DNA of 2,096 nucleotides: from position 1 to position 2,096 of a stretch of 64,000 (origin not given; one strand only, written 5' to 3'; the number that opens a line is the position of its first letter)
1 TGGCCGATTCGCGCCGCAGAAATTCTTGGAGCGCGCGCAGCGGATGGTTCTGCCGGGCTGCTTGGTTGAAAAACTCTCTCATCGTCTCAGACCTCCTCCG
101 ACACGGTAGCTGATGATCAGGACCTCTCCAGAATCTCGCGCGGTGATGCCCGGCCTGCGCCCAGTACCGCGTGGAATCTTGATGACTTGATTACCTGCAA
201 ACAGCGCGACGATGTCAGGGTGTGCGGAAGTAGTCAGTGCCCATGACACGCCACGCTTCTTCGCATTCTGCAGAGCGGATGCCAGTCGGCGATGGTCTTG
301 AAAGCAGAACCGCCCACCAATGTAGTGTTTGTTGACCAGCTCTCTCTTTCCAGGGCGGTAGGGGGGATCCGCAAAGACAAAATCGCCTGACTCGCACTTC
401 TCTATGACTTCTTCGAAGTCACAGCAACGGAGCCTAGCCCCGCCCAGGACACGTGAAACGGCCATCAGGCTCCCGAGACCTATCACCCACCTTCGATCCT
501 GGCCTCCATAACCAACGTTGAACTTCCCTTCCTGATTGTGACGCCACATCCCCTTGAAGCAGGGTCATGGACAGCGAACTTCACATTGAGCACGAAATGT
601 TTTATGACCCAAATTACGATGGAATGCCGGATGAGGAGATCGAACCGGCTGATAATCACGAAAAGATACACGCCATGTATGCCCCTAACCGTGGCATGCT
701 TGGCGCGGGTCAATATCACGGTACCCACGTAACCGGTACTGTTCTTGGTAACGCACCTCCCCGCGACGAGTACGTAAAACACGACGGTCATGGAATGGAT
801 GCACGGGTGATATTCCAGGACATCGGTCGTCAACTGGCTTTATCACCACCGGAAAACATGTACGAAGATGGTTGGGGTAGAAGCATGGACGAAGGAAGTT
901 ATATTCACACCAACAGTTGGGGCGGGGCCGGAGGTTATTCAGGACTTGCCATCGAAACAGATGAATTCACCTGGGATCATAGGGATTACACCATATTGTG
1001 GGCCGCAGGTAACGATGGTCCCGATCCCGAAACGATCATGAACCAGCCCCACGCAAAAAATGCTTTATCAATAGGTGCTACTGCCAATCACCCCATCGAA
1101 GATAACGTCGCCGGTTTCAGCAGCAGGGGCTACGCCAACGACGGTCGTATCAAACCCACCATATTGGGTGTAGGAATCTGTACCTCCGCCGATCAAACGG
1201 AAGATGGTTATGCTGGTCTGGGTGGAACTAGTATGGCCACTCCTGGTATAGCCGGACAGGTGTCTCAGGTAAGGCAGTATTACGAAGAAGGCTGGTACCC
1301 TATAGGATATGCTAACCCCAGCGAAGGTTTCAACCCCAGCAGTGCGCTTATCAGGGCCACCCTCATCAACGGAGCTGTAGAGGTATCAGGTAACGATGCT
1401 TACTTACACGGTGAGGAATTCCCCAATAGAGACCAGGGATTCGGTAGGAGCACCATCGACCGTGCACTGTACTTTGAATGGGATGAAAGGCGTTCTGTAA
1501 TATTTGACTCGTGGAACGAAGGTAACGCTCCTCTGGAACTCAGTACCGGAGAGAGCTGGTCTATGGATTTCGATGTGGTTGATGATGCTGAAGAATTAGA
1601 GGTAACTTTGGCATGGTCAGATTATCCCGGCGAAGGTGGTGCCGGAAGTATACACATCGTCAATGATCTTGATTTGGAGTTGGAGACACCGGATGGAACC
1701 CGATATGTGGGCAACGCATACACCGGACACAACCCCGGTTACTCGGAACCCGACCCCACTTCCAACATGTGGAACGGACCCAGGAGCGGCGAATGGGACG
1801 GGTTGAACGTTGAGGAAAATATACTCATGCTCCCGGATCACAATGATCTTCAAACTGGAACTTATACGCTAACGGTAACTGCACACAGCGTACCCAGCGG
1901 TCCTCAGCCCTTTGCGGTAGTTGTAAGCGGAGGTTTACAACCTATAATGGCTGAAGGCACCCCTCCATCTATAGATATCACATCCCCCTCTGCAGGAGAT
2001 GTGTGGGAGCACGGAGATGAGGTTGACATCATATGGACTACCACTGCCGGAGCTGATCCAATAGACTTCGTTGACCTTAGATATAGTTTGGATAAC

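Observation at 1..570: Two divergent genes are both decapitated at the same point, a Dam methylase and an S8 peptidase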

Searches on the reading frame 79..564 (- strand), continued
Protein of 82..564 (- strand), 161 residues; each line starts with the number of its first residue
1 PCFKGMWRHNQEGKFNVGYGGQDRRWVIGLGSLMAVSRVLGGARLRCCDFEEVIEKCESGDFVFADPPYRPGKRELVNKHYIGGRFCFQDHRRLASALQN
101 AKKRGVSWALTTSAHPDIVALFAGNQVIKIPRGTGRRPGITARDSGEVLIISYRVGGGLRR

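Call 46: find_related_loci(query=A2, collection=viral_contigs, flank=6000)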
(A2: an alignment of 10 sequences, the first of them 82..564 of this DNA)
Query A2 (161 aa) in viral_contigs; peptide patterns used: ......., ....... (x = any residue, [..] = any of these).
53 stretches matched a pattern; 1 encode a relative of the query (tblastn E <= 1e-3); 1 distinct loci.
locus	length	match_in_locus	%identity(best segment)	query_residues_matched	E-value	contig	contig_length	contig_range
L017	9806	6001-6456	59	2-153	3e-61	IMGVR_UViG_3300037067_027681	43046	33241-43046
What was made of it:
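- Tried and rejected: One 59% relative among 2.9 million viral contigs (call 46).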

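Call 51: search_solved_structures(query=L003:3019-4341:+, max_evalue=1)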
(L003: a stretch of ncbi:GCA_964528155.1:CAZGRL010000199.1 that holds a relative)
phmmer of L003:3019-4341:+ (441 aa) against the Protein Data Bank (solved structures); distinct sequences matched with E-value up to 1: 1.
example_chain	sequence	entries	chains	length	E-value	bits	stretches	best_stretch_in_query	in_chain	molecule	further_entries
5xy3_A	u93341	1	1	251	0.2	13.7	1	323-362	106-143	Ribosomal protein L8, putative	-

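Call 52: search_protein_families(library=ncbifam, proteins=[L003:167-988:+, L003:988-2997:+, L003:3019-4341:+], max_evalue=0.001)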
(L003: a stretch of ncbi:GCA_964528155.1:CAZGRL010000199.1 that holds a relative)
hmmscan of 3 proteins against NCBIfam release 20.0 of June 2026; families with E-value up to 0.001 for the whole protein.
L003:167-988:+ (274 aa): 2 families
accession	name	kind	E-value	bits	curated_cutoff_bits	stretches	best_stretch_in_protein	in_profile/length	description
TIGR00571.1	dam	subfamily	1.2e-52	179.2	114.85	1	4-239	3-240/267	Dam family site-specific DNA-(adenine-N6)-methyltransferase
NF008152.0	PRK10904.1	equivalog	1.3e-30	106.7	441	1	4-231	6-231/271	adenine-specific DNA-methyltransferase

L003:988-2997:+ (670 aa): 5 families
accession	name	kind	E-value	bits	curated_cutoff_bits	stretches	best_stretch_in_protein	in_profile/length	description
NF042943.1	HerA_antiphage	equivalog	5.3e-14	51.7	800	2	543-620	431-514/566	anti-phage-associated helicase HerA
NF042944.1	HerA_antiphage_2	equivalog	1.4e-12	47.2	850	1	509-606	383-493/576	anti-phage-associated helicase HerA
NF053655.1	CedD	equivalog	5.1e-08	32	600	1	539-603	414-474/527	DNA-translocating ATPase CedD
NF040937.1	HerA_Thermprot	equivalog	9.9e-08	30.8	800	1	546-609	350-415/487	DNA double-strand break repair helicase HerA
NF040819.1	helicase_HerA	equivalog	5.8e-07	28.4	970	1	548-608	405-467/561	DNA double-strand break repair helicase HerA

L003:3019-4341:+ (441 aa): 0 families
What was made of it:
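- On Dam family DNA-(adenine-N6)-methyltransferase (PF02086 / TIGR00571): A full-length relative scores 179 bits (call 52).
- Closest known: HerA/DUF87-ATPase-containing anti-phage modules. Different: All scores are far below the curated cut-offs: 52 bits against 800 (call 52).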

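Call 54: find_encoding_contigs(protein=P0147, flank=3000, max_places=4)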
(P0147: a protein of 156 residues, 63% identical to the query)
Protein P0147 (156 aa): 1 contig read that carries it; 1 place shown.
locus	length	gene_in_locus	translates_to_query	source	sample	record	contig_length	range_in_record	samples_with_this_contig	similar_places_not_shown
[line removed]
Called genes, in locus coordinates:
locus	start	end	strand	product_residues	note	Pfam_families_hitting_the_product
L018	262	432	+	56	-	-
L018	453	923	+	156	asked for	PF02086:MethyltransfD12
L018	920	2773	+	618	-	?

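Call 55: find_encoding_contigs(protein=P0216, flank=3000, max_places=6)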
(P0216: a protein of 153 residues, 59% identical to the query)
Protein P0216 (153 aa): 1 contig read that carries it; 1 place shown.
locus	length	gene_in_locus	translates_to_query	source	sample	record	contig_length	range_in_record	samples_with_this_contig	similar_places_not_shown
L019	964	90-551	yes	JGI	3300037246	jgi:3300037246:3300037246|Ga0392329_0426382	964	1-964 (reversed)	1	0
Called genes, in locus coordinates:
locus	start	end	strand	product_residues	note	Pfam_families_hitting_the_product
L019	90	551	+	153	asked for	PF02086:MethyltransfD12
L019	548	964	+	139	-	?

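Call 59: search_protein_families(library=ncbifam, proteins=[window:82-564:-], max_evalue=0.01)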
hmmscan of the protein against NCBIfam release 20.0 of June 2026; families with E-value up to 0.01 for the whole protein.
window:82-564:- (161 aa): 2 families
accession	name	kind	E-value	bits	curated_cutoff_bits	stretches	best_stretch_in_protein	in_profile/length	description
TIGR00571.1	dam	subfamily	1.7e-21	77.1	114.85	1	2-127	116-241/267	Dam family site-specific DNA-(adenine-N6)-methyltransferase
NF008152.0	PRK10904.1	equivalog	5.3e-08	32.6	441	1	2-107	118-222/271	adenine-specific DNA-methyltransferase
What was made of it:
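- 79..561 (-): Remnant of a Dam-family (D12 class) N6-adenine DNA methyltransferase gene. The C-terminal ~160 codons are present, including DPPY (358-369). The N-terminal ~115 codons, with the FxGxG AdoMet-binding motif, are absent. TIGR00571 positions 116-241 of 267, 77.1 bits, below the 114.85 cut-off (call 59).
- On Dam family DNA-(adenine-N6)-methyltransferase (PF02086 / TIGR00571): The NCBIfam cut-off is not met: 77.1 against 114.85 bits (call 59).
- Closest known: Dam-family. Different: The score falls below the NCBIfam cut-off: 77.1 against 114.85 bits (call 59).
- Checked: A full-length relative scores 179 bits (calls 52, 59).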

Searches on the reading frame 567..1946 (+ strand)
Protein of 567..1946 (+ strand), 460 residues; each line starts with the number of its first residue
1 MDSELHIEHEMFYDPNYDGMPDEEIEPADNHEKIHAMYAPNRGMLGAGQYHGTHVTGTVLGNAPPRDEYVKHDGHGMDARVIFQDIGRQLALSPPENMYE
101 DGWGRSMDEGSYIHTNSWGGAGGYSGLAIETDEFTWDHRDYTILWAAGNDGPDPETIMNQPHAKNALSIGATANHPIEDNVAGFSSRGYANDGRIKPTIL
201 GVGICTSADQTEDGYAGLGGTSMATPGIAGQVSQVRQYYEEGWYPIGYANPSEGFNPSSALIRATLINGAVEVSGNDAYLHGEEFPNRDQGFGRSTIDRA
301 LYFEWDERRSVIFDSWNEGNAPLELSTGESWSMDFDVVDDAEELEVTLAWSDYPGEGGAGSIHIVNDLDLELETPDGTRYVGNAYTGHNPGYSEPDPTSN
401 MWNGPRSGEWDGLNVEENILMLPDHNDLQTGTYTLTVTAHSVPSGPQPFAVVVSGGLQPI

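Call 14: find_homologous_proteins(query=window:567-1946:+, max_evalue=1e-10)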
Query window:567-1946:+ (460 aa): 2424 proteins with E <= 1e-10 among 8000 candidates; the best 120 are listed.
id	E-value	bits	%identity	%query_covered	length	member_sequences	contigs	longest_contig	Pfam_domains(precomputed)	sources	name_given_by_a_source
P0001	3.5e-121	424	56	77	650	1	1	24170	PF00082.28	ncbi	ncbi:MAG: S8 family serine peptidase, partial [Thermoplasmata archaeon]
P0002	1.2e-117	412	57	78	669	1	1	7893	PF00082.28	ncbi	ncbi:MAG: S8 family serine peptidase, partial [Candidatus Natronoplasma sp.]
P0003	1.8e-94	336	43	99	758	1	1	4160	PF25788.3,PF00082.28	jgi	jgi:subtilisin family serine protease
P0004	2.3e-89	319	42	99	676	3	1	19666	PF00082.28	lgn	-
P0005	3.2e-88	315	54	64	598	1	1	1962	PF00082.28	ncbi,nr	ncbi:MAG: S8 family serine peptidase, partial [Candidatus Thermoplasmatota archaeon]|nr:S8 family se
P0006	3.9e-73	265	38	99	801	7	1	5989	PF00082.28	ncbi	-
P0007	6.9e-69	251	38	99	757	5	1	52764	PF18962.8,PF00082.28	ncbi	ncbi:MAG: S8 family serine peptidase [candidate division WOR-3 bacterium]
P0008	2.7e-67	246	40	86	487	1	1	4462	PF00082.28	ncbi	-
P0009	5.5e-67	245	35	99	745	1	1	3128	PF00082.28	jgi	jgi:subtilisin family serine protease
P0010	1.3e-65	240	38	99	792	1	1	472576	PF00082.28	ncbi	-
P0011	2.5e-65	239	38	88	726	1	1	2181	PF00082.28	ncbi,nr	ncbi:MAG TPA: hypothetical protein ENN76_02255, partial [Euryarchaeota archaeon]|nr:hypothetical pro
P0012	1.2e-64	237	38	100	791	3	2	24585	PF00082.28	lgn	-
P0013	5.2e-64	235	39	88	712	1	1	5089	PF00082.28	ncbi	ncbi:MAG TPA: S8 family serine peptidase, partial [Geobacteraceae bacterium]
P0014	1.1e-63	234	37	88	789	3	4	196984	PF13860.13,PF00082.28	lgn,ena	-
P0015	6.5e-63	231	38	94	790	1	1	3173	PF18962.8,PF13860.13,PF00082.28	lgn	-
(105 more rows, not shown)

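Call 24: find_related_loci(query=window:567-1946:+, collection=genome_contigs, flank=10000)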
Query window:567-1946:+ (460 aa) in genome_contigs; peptide patterns used: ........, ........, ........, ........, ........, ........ (x = any residue, [..] = any of these).
49 stretches matched a pattern; 11 encode a relative of the query (tblastn E <= 1e-3); 11 distinct loci.
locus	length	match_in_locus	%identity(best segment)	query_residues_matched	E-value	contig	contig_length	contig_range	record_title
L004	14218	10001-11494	55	1-458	1e-163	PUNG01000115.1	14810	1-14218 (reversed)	MAG: Thermoplasmata archaeon isolate B1Sed10_20 B1-Sed10-C4843, whole genome shotgun sequence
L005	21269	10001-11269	40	15-457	1e-78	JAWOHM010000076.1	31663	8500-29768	MAG: Thermoplasmata archaeon isolate CWP4-2.bin.83 k191_689772, whole genome shotgun sequence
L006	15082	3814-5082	36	27-457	3e-71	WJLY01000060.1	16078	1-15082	MAG: Candidatus Effluviviaceae Genus IV sp. isolate Bin_501 k141_748111, whole genome shotgun sequence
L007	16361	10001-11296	35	2-457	8e-67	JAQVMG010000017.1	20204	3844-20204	MAG: Thermoplasmata archaeon isolate STF1_128 NODE_6554_length_20204_cov_3.552473_Sandtown_F1, whole genome shotgun sequ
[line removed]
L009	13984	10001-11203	34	27-457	2e-51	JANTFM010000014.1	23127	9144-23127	MAG: Acidobacteria bacterium isolate bin100110 c_000000001811, whole genome shotgun sequence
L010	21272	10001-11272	33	6-460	4e-50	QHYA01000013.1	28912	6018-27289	MAG: Acidobacteria bacterium isolate gp22 AA1 14_0929_05_40cm_scaffold_6598_curated, whole genome shotgun sequence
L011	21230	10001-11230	32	7-457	4e-45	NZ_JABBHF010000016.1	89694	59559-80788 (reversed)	Flavivirga algicola strain Y03 scaffold_16, whole genome shotgun sequence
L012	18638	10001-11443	31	2-458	3e-43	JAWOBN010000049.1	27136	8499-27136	MAG: bacterium isolate BLK3-3.bin.148 k191_553565, whole genome shotgun sequence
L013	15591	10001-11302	30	1-455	1e-42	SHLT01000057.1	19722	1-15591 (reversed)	MAG: Chromatiales bacterium isolate GroopM.bin_14 NODE_499_length_19722_cov_12.324503, whole genome shotgun sequence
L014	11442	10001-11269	31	1-460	2e-52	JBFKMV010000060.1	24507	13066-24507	MAG: Candidatus Polarisedimenticolaceae bacterium isolate Mix_sand22.2022.08.D.57 k141_3075551_length_24507_cov_16.0440,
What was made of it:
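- Tried and rejected: A protein-pattern scan of species-representative genomes found only relatives of 55% identity or less (call 24).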

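Call 59: search_protein_families(library=ncbifam, proteins=[window:567-1946:+], max_evalue=0.01)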
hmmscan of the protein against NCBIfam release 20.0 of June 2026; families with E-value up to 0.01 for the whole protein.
window:567-1946:+ (460 aa): 3 families
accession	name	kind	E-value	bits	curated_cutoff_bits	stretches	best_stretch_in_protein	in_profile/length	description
NF040553.1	SGO_0316_fam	subfamily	0.00025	18.8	1400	1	180-241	652-713/1486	SGO_0316/SGO_0317 family LPXTG-anchored serine peptidase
NF040809.1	germ_prot_CspBA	exception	0.00082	17.1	1250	1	152-239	962-1048/1099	bifunctional germination protease/germinant receptor pseudoprotease CspBA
TIGR03921.1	T7SS_mycosin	equivalog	0.0083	15.3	278.75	0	138-241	147-249/353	type VII secretion-associated serine protease mycosin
